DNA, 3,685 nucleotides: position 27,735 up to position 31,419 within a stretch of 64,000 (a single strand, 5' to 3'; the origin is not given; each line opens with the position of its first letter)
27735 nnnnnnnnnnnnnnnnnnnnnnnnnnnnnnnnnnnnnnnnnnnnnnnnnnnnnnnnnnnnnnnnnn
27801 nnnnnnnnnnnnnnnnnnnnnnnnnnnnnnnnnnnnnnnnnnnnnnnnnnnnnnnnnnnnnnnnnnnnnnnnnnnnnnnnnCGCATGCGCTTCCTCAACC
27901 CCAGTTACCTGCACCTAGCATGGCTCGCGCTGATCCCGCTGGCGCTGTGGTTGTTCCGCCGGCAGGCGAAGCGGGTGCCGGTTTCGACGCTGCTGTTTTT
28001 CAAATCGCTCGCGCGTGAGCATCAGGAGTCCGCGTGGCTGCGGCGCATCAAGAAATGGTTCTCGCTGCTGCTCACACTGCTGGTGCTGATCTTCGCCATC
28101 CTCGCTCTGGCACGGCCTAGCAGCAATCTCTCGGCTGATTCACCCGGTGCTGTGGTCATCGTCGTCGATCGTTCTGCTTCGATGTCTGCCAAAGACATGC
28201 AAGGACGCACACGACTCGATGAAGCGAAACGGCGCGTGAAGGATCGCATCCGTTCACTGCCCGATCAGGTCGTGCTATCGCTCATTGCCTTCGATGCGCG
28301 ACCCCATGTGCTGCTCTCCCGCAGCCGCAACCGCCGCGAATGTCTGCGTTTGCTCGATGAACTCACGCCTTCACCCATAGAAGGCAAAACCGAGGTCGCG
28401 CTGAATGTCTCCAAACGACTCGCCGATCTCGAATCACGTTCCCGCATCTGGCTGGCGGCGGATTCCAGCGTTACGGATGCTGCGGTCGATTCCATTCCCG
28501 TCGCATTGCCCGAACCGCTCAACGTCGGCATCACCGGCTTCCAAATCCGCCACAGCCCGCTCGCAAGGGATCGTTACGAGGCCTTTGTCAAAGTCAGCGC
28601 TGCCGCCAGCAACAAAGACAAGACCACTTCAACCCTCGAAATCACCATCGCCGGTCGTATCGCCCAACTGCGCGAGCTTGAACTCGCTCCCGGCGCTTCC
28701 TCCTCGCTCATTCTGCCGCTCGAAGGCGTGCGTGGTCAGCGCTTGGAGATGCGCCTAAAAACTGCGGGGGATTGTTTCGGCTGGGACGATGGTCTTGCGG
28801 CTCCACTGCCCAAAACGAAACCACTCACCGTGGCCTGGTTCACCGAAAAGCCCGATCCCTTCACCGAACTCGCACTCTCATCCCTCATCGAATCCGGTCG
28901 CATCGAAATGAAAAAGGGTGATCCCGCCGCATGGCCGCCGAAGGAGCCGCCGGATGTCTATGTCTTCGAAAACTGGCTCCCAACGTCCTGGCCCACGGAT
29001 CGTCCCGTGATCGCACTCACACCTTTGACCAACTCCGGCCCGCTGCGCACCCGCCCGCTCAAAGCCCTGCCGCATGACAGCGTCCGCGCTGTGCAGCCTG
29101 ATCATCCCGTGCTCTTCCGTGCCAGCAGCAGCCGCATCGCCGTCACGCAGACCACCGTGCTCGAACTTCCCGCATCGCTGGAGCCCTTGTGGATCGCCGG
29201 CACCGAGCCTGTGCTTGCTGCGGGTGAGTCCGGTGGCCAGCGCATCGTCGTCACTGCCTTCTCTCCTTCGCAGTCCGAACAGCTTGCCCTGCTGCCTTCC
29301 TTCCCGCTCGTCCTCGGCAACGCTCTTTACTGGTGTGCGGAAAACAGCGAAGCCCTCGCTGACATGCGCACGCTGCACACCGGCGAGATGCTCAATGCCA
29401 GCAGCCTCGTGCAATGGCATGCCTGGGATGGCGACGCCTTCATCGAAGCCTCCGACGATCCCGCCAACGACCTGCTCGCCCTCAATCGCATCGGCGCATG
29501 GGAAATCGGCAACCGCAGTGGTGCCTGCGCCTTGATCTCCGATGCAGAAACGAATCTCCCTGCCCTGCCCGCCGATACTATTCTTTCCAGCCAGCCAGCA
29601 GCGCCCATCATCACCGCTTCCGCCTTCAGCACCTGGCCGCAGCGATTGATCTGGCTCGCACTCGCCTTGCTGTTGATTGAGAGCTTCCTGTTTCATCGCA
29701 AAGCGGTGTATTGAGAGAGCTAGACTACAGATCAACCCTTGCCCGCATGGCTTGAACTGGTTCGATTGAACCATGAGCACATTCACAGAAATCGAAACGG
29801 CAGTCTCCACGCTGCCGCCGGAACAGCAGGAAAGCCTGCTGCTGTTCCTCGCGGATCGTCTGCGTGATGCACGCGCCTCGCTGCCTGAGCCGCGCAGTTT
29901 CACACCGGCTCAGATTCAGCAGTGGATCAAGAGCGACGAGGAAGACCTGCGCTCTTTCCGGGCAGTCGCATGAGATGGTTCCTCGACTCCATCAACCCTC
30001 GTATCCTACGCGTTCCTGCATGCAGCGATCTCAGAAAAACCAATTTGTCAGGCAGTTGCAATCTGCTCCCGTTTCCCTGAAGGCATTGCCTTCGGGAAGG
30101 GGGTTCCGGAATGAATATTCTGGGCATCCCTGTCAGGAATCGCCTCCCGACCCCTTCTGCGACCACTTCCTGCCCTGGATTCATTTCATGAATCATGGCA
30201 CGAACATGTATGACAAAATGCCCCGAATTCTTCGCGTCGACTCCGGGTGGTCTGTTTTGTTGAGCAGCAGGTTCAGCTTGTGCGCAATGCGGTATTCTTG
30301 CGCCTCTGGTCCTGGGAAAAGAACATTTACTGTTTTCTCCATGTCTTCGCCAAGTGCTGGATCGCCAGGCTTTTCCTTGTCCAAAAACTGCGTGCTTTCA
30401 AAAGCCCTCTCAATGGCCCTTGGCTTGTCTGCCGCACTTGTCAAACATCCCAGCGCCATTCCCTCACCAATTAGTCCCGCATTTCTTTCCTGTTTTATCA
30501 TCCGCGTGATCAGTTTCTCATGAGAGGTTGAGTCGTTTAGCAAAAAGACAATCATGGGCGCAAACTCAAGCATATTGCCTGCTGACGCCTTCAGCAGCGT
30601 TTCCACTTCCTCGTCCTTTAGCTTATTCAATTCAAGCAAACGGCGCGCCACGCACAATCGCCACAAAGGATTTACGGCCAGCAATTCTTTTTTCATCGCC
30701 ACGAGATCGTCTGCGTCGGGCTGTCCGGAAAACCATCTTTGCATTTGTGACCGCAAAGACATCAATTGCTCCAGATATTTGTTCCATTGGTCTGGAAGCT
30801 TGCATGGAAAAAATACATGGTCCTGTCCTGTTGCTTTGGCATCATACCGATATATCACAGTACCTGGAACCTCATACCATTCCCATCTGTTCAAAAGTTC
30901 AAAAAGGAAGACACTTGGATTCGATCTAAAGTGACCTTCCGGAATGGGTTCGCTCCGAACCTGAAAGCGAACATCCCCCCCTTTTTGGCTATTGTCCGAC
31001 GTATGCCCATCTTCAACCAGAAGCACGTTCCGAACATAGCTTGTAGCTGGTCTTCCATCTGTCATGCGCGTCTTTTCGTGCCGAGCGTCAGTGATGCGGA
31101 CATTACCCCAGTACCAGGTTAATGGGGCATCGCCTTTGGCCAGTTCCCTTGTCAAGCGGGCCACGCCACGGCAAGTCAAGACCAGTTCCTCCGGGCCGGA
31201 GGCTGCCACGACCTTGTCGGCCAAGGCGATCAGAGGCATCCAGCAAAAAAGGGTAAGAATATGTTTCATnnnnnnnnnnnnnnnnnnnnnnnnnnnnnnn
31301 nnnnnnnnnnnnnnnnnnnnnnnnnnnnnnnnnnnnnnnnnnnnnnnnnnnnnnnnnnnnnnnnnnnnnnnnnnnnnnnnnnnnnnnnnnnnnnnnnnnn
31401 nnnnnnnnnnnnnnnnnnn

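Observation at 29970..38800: Five-gene island of fibre-like and secreted proteins around a phased repeat array: candidate undescribed system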

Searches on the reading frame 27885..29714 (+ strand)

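Call 9: search_protein_families(library=pfam, proteins=[window:27885-29714:+], max_evalue=0.1)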
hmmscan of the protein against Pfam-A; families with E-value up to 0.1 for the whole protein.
window:27885-29714:+ (609 aa): 4 families
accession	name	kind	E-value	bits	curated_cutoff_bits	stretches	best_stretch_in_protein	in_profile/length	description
PF13519.12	VWA_2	-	2.5e-12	47.8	27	1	90-182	1-91/107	von Willebrand factor type A domain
PF07584.16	BatA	-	3.1e-11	44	25.9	1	1-78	1-77/77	Aerotolerance regulator N-terminal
PF00092.34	VWA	-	0.0021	18.8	23.8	1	90-180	2-93/174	von Willebrand factor type A domain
PF13768.12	VWA_3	-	0.05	14.1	27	1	89-149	2-55/155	von Willebrand factor type A domain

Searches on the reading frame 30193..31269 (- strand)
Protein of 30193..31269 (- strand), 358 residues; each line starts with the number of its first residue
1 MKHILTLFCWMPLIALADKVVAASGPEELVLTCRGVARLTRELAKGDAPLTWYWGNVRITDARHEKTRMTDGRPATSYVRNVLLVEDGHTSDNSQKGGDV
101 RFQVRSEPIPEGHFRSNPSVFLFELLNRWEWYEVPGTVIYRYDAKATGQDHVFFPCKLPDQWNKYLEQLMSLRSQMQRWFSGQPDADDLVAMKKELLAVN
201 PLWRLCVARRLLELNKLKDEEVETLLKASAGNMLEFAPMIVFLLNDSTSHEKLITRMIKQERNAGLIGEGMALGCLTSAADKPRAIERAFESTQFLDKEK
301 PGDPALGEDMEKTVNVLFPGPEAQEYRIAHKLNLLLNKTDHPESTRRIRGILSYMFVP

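Call 9: search_protein_families(library=pfam, proteins=[window:30193-31269:-], max_evalue=0.1)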
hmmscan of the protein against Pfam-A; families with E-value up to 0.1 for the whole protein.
window:30193-31269:- (358 aa): 0 families

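Call 11: search_protein_families(library=phrogs, proteins=[window:30193-31269:-], max_evalue=0.01)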
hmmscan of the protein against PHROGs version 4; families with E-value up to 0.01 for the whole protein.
window:30193-31269:- (358 aa): 0 families

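Call 12: search_protein_families(library=ncbifam, proteins=[window:30193-31269:-], max_evalue=0.01)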
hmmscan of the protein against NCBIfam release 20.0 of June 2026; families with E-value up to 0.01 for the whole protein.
window:30193-31269:- (358 aa): 0 families

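Call 69: search_protein_families(library=padloc, proteins=[window:30193-31269:-], max_evalue=0.01)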
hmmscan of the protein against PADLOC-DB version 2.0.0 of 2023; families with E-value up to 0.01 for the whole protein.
window:30193-31269:- (358 aa): 0 families

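Call 74: search_solved_structures(query=window:30193-31269:-, max_evalue=1)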
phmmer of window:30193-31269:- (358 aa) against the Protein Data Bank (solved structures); distinct sequences matched with E-value up to 1: 4.
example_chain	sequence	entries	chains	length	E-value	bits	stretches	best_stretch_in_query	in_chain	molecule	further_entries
2mg4_A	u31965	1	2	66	0.25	13.6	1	152-182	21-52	Computational designed homodimer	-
4ndl_B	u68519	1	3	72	0.37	13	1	152-182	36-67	ENH-c2b, computational designed homodimer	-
4chh_A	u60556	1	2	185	0.37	13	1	92-200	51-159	PROTEIN INTERACTING WITH HSP90 1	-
4ndj_A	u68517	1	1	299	0.48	12.7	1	152-195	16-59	Green fluorescent protein, chimeric construct,GFP-like fluorescent chromoprotein FP506, re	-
